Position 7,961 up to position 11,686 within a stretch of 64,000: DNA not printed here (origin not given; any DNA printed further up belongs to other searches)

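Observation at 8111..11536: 1141-aa acidic helical protein built from proline-punctuated 23-residue repeats; a tape-measure candidate by composition but not by position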

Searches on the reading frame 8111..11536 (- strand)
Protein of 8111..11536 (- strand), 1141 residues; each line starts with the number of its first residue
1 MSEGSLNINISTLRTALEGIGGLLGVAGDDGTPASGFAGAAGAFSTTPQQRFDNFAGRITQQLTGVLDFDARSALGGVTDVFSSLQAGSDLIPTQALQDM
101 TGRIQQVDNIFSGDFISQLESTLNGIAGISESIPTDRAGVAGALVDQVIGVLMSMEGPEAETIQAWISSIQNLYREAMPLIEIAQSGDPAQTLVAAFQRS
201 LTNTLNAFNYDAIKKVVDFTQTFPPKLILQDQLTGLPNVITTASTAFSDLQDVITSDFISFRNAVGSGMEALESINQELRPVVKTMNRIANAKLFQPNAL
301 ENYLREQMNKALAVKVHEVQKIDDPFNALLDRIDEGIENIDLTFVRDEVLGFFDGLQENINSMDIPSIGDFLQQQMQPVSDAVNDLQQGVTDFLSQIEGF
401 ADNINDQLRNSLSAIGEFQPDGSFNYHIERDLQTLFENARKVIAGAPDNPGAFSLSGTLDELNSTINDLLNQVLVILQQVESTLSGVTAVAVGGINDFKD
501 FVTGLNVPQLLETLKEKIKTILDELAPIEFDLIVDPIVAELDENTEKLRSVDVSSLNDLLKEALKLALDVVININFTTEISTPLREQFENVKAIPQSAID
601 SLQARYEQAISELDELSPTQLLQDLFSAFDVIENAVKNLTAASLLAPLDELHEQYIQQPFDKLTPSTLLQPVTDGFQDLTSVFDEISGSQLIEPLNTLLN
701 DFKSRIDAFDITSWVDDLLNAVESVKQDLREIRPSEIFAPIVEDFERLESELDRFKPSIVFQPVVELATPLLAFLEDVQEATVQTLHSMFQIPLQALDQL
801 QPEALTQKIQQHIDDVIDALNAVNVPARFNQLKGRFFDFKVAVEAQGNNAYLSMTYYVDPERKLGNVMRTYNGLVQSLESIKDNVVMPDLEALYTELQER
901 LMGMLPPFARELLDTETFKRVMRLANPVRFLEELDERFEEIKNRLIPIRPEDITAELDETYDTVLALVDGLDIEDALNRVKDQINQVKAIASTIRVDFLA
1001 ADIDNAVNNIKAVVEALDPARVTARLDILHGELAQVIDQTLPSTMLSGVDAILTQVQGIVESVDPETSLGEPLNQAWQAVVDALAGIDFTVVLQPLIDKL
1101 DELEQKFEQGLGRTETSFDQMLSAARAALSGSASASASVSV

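Call 5: search_protein_families(library=pfam, proteins=[window:8111-11536:-], max_evalue=0.01)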
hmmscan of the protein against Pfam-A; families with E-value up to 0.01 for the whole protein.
window:8111-11536:- (1141 aa): 6 families
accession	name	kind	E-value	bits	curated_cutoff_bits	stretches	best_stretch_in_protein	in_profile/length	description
PF01442.23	Apolipoprotein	-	1.1e-05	25.7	90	1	931-1130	6-186/190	Apolipoprotein A1/A4/E domain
PF04513.17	Baculo_PEP_C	-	1.2e-05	25.9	38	0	319-410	40-121/140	Baculovirus polyhedron envelope protein, PEP, C terminus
PF04108.17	ATG17_like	-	4.8e-05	23.4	43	0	269-498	69-258/355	Autophagy protein ATG17-like domain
PF06103.16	DUF948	-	0.0011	19.6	37.2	0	453-491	22-60/89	Bacterial protein of unknown function (DUF948)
PF19174.5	DUF5856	-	0.0059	18.1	34.6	0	956-1036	12-90/94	Family of unknown function (DUF5856)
PF17154.10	GAPES3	-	0.0074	16.6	27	0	979-1041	3-65/121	Gammaproteobacterial periplasmic sensor domain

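Call 6: search_protein_families(library=ncbifam, proteins=[window:8111-11536:-], max_evalue=0.01)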
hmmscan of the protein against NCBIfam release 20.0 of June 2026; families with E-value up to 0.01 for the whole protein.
window:8111-11536:- (1141 aa): 2 families
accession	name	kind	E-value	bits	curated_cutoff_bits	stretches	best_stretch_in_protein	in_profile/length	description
NF008070.2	PRK10807.1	equivalog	0.00026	19.8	525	0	201-301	437-534/542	intermembrane transport protein PqiB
TIGR04527.1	mycoplas_twoTM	subfamily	0.0037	17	125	0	375-523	34-164/248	MG_279/MG_280 family protein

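Call 7: find_homologous_proteins(query=window:8114-11536:-)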
Query window:8114-11536:- (1141 aa): 28 proteins with E <= 0.001 among 8000 candidates.
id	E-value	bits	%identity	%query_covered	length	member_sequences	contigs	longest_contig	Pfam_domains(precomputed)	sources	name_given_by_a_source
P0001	0.0e+0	2445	100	100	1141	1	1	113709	PF04513.18,PF01442.24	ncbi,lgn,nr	ncbi:MAG: hypothetical protein JW786_06525 [Desulfobacterales bacterium]|nr:hypothetical protein [De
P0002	0.0e+0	2145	86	98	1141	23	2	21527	PF04108.18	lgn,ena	-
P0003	0.0e+0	1966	80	100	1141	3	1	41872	PF04513.18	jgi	jgi:hypothetical protein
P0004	0.0e+0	1949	79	99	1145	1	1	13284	PF04513.18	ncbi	-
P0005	0.0e+0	1928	77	98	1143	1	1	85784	-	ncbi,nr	ncbi:MAG: hypothetical protein GY737_11315 [Desulfobacteraceae bacterium]|nr:hypothetical protein [D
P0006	0.0e+0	1684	67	98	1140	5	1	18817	-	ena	-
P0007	0.0e+0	1310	54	100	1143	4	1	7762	PF04108.18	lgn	-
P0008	0.0e+0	1249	52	100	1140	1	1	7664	PF04513.18,PF04108.18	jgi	jgi:hypothetical protein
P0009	0.0e+0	1239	50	98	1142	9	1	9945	PF04108.18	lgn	-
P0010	0.0e+0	1235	52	99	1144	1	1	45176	PF04513.18,PF04108.18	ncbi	-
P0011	0.0e+0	1233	50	98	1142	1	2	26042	PF04108.18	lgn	-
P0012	0.0e+0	1205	50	99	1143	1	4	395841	PF04513.18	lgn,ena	-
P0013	0.0e+0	1203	50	99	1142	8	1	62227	PF04108.18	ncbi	-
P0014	0.0e+0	1199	50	98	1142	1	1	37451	PF04108.18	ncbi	-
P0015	0.0e+0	1198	50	100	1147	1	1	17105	-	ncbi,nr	ncbi:MAG: hypothetical protein JO040_12655 [Gemmatimonadetes bacterium]|nr:hypothetical protein [Gem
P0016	0.0e+0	1187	49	100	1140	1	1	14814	-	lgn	-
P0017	0.0e+0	1165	48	100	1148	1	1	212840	-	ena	-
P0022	0.0e+0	1076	45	100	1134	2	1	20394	-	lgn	-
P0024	0.0e+0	1012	44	100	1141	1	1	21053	-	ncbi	-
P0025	1.2e-241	823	37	100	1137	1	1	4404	PF04513.18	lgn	-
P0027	3.7e-226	772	36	98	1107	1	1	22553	PF04513.18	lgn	-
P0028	5.2e-11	60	22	74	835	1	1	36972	PF04513.18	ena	-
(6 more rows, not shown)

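Call 8: search_protein_families(library=phrogs, proteins=[window:8111-11536:-], max_evalue=0.01)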
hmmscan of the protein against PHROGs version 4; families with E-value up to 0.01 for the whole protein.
window:8111-11536:- (1141 aa): 2 families
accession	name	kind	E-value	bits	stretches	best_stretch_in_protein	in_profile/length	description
phrog_1272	-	tail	1.6e-15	57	2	239-726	690-1097/1606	tail length tape measure protein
phrog_167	-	tail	0.00083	18.1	0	229-486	446-619/1555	tail length tape measure protein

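Call 12: find_encoding_contigs(protein=P0012, flank=10000, max_places=1)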
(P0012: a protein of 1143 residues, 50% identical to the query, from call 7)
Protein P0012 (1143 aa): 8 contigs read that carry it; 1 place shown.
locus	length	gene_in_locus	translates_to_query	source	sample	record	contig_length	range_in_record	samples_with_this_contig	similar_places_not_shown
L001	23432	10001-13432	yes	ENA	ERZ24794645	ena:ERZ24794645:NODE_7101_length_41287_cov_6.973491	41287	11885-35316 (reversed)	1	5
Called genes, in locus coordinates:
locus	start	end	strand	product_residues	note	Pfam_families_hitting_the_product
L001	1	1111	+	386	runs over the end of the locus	PF02771:Acyl-CoA_dh_N, PF02770:Acyl-CoA_dh_M (weak), PF00441:Acyl-CoA_dh_1, PF08028:Acyl-CoA_dh_2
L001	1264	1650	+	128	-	PF12146:Hydrolase_4 (weak), PF00561:Abhydrolase_1, PF12697:Abhydrolase_6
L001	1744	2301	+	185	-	-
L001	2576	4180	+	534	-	-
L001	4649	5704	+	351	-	-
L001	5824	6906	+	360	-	PF04984:Phage_sheath_1, PF17482:Phage_sheath_1C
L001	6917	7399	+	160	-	-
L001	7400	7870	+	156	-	-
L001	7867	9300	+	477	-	-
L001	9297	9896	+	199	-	-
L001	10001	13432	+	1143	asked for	PF04513:Baculo_PEP_C (faint)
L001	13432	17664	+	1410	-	-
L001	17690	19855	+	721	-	-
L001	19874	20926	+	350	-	-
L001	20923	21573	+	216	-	PF04717:Phage_base_V (weak)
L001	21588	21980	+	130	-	PF05488:PAAR_motif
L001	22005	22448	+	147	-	PF10934:Sheath_initiator (weak), PF04965:GPW_gp25 (weak)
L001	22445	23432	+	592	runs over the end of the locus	PF04865:Baseplate_J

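Call 13: find_encoding_contigs(protein=P0017, flank=10000, max_places=1)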
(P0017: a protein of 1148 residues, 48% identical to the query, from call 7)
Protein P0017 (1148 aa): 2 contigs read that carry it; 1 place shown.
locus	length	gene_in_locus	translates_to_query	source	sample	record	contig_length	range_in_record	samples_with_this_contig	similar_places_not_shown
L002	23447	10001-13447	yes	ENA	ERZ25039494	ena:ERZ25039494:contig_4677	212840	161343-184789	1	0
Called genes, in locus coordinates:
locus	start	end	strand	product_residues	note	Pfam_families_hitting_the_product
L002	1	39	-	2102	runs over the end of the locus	PF13205:Big_5 (faint), PF11974:bMG3 (faint), PF01835:MG2, PF07703:A2M_BRD, PF13620:CarboxypepD_reg, PF13715:CarbopepD_reg_2, PF00207:A2M, PF17973:bMG10, +1 more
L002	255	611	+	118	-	PF14302:DUF4377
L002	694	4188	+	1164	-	PF07693:KAP_NTPase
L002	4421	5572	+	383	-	-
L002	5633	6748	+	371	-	PF04984:Phage_sheath_1, PF17482:Phage_sheath_1C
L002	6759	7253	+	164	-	-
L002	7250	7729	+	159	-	-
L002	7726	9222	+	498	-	-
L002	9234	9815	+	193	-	-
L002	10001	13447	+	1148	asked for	-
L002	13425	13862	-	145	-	-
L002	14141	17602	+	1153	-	PF06739:SBBP (faint), PF08450:SGL (faint), PF25021:TEN_NHL (faint), PF01436:NHL, PF13449:Phytase-like (faint), PF20067:SSL_N (faint), PF24684:Vgb_lyase (faint), PF01436:NHL (weak)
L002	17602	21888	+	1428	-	PF01471:PG_binding_1 (faint)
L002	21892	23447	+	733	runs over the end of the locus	-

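Call 14: find_encoding_contigs(protein=P0027, flank=10000, max_places=1)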
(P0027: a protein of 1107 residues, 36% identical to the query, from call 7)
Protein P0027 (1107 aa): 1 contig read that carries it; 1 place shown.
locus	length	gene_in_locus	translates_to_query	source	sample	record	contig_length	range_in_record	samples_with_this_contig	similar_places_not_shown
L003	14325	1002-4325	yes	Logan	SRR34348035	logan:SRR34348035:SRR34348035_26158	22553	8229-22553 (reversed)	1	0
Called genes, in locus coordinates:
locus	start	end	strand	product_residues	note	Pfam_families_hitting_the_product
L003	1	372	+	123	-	?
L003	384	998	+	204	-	-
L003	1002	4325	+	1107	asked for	PF04513:Baculo_PEP_C (faint)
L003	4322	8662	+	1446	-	PF01436:NHL (faint), PF25021:TEN_NHL (faint), PF06739:SBBP (faint), PF10282:Lactonase (faint), PF08450:SGL (weak)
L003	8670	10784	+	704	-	-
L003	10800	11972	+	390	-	PF05954:Phage_GPD (faint)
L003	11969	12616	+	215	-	PF04717:Phage_base_V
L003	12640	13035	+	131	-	PF05488:PAAR_motif (weak)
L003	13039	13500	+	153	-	-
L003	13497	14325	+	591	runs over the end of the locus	PF04865:Baseplate_J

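Call 23: search_solved_structures(query=A1, max_evalue=1, show_alignments=2)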
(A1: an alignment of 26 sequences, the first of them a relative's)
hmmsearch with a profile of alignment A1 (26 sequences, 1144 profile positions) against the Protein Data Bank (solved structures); distinct sequences matched with E-value up to 1: 8.
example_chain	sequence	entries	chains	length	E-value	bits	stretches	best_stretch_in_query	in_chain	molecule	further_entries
5c1f_A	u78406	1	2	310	0.019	16.1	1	149-287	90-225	Septation protein imp2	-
3jqh_A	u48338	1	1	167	0.044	14.8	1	623-764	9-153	C-type lectin domain family 4 member M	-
6kos_A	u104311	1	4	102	0.052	14.6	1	458-526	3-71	SUWA (Super WA20)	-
2wpr_A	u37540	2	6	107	0.14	13.1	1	466-532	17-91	TRIMERIC AUTOTRANSPORTER ADHESIN FRAGMENT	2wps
2lch_A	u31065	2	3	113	0.26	12.3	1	320-411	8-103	Protein OR38 | computationally designed four-helix bundle protein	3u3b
2jua_A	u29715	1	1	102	0.47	11.4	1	458-526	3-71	de novo protein S836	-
9cuy_c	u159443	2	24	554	0.6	11.1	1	366-421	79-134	Short tail fiber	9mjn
9rxs_A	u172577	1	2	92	0.89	10.5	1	312-351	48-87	Na(+)/H(+) exchange regulatory cofactor NHE-RF3,Solute carrier family 22 member 12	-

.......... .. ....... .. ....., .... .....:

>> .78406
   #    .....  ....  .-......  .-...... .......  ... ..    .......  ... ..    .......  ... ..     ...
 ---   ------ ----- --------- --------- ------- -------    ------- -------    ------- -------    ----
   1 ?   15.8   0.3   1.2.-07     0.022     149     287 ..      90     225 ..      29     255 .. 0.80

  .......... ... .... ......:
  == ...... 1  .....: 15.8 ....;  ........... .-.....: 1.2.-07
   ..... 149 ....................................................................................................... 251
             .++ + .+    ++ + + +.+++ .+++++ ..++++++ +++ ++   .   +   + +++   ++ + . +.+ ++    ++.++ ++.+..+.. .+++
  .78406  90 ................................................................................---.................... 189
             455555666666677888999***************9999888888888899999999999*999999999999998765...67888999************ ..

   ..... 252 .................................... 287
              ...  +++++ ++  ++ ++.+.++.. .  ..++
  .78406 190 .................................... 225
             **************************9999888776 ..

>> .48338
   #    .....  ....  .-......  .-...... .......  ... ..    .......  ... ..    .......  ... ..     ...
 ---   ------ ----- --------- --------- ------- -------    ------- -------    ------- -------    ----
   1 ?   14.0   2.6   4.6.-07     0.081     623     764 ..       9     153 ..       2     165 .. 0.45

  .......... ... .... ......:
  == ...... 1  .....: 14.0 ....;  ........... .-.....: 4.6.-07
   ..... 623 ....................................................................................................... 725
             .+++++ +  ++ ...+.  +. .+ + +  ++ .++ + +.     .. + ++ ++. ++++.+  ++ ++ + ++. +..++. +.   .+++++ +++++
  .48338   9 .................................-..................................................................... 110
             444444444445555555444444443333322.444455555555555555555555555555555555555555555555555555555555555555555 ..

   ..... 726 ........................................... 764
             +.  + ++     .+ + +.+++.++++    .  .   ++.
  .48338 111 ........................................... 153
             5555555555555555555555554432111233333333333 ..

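Call 30: find_related_loci(query=A1, collection=viral_contigs, flank=10000)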
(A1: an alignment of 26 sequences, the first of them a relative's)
Query A1 (1141 aa) in viral_contigs; peptide patterns used: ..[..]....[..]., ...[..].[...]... (x = any residue, [..] = any of these).
14 stretches matched a pattern, but none encodes a relative of the query by tblastn (E <= 1e-3).
